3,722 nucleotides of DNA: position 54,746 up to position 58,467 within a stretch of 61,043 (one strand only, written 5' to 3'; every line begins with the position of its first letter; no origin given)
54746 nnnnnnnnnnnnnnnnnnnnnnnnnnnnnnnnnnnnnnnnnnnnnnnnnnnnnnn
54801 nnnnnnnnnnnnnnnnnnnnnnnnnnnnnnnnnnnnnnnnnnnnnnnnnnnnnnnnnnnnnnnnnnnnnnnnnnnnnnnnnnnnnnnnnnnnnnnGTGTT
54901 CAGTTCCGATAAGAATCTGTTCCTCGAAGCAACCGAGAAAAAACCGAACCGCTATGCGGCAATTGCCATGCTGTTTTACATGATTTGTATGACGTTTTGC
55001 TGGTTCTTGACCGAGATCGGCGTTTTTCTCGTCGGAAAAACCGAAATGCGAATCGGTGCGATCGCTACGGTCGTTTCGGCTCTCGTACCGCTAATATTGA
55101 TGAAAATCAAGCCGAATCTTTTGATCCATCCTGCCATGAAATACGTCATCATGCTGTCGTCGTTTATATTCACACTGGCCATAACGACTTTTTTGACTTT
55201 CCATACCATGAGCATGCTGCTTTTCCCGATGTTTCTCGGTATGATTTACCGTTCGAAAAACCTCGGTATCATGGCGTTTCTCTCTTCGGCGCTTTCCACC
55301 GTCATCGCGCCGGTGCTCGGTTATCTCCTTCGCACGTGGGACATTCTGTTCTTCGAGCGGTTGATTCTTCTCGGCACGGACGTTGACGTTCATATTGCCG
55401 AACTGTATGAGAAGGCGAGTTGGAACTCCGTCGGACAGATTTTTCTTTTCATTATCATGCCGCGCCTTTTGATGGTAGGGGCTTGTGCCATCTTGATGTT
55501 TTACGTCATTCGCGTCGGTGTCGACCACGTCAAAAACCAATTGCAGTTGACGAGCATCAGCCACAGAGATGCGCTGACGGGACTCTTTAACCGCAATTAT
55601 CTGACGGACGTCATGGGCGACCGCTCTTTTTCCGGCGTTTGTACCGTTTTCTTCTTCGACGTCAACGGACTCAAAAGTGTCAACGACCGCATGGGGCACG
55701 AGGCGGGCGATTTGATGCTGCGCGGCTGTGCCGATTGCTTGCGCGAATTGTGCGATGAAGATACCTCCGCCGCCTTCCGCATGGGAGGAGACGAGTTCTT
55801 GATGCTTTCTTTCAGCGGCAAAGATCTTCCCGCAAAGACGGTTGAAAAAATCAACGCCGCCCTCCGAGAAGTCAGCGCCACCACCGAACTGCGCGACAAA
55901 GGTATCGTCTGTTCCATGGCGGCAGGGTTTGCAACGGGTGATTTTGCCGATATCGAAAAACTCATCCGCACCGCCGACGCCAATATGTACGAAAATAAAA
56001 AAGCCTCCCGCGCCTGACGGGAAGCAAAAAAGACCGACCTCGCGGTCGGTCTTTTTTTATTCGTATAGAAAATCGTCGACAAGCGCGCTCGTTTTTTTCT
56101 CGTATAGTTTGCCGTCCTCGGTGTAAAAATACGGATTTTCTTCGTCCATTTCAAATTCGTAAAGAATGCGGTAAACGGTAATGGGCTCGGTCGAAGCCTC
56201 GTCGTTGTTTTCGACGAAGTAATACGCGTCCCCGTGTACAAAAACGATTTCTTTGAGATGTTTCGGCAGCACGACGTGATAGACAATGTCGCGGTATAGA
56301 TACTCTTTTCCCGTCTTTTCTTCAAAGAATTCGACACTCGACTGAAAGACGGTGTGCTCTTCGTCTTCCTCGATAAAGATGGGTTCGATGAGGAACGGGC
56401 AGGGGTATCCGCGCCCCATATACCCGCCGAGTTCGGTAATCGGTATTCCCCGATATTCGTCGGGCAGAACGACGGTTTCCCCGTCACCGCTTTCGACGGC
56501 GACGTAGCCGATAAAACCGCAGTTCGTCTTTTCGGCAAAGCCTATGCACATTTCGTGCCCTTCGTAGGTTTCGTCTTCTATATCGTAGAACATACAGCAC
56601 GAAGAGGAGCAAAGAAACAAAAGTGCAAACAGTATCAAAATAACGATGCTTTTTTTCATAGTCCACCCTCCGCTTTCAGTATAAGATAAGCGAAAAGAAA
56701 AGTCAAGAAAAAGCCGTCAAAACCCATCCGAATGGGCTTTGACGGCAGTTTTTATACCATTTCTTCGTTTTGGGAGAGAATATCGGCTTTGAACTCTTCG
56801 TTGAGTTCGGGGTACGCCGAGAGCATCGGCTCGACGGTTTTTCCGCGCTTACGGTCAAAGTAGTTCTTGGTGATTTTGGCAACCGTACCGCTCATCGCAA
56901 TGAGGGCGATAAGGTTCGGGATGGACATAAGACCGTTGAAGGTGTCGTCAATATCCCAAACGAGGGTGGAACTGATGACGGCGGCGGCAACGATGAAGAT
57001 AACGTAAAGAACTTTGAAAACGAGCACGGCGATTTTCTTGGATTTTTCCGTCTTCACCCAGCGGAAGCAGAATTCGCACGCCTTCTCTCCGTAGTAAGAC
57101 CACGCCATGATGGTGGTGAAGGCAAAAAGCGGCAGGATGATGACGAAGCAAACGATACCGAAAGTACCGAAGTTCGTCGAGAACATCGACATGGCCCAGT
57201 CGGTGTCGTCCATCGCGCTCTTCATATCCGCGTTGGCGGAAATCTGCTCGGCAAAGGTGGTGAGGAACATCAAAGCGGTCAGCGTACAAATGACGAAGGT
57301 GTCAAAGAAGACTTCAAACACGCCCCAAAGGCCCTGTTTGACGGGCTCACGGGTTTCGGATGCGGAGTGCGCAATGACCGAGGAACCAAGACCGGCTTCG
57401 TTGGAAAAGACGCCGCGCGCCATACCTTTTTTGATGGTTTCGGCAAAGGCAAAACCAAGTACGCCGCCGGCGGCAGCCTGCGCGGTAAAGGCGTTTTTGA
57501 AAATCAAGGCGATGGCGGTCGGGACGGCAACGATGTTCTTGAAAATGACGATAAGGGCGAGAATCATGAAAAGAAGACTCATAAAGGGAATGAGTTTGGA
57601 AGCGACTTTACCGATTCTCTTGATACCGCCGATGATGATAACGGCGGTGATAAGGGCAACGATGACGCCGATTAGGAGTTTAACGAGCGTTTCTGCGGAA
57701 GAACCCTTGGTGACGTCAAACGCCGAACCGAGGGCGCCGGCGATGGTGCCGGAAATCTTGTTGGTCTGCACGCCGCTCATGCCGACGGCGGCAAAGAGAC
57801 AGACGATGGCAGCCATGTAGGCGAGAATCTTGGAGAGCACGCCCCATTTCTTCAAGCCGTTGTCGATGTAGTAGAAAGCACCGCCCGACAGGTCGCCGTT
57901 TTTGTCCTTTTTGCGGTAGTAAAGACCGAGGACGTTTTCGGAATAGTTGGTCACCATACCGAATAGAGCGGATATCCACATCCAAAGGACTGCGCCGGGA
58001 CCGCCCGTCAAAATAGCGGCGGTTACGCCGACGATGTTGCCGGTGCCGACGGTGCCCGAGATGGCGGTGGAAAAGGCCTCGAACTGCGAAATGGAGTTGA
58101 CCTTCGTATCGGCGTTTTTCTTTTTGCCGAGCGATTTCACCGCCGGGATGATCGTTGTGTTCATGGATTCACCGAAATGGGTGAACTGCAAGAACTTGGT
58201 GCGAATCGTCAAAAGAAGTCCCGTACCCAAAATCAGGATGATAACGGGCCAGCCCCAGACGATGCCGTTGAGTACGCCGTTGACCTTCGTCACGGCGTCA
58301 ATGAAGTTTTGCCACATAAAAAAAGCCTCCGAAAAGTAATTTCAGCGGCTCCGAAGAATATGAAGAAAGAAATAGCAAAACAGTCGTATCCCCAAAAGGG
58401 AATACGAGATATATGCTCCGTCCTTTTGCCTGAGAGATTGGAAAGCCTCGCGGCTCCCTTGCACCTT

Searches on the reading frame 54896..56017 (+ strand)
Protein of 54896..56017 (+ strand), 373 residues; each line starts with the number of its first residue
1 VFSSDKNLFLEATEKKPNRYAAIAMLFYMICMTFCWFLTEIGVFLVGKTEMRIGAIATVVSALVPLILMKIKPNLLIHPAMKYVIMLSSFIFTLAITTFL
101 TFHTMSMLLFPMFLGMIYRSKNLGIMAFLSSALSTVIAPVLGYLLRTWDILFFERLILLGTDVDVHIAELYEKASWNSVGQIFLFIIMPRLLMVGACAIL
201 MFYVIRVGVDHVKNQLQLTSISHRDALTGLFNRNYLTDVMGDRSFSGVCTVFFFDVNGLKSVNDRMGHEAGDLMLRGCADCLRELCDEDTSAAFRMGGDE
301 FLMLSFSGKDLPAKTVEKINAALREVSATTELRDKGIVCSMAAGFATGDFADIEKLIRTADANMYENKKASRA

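Call 15: search_protein_families(library=pfam, proteins=[window:54896-56017:+], max_evalue=0.001)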
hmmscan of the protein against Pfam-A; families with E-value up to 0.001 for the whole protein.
window:54896-56017:+ (373 aa): 1 family
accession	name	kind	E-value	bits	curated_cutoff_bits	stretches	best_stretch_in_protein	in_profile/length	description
PF00990.26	GGDEF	-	6.8e-23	81.6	23.8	1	223-372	2-159/161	Diguanylate cyclase, GGDEF domain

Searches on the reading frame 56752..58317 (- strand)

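Call 15: search_protein_families(library=pfam, proteins=[window:56752-58317:-], max_evalue=0.001)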
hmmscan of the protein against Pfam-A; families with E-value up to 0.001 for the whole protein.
window:56752-58317:- (521 aa): 1 family
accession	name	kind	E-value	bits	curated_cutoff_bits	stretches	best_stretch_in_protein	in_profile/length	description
PF01235.23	Na_Ala_symp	-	1.7e-125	419.9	24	1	67-496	4-389/392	Sodium:alanine symporter family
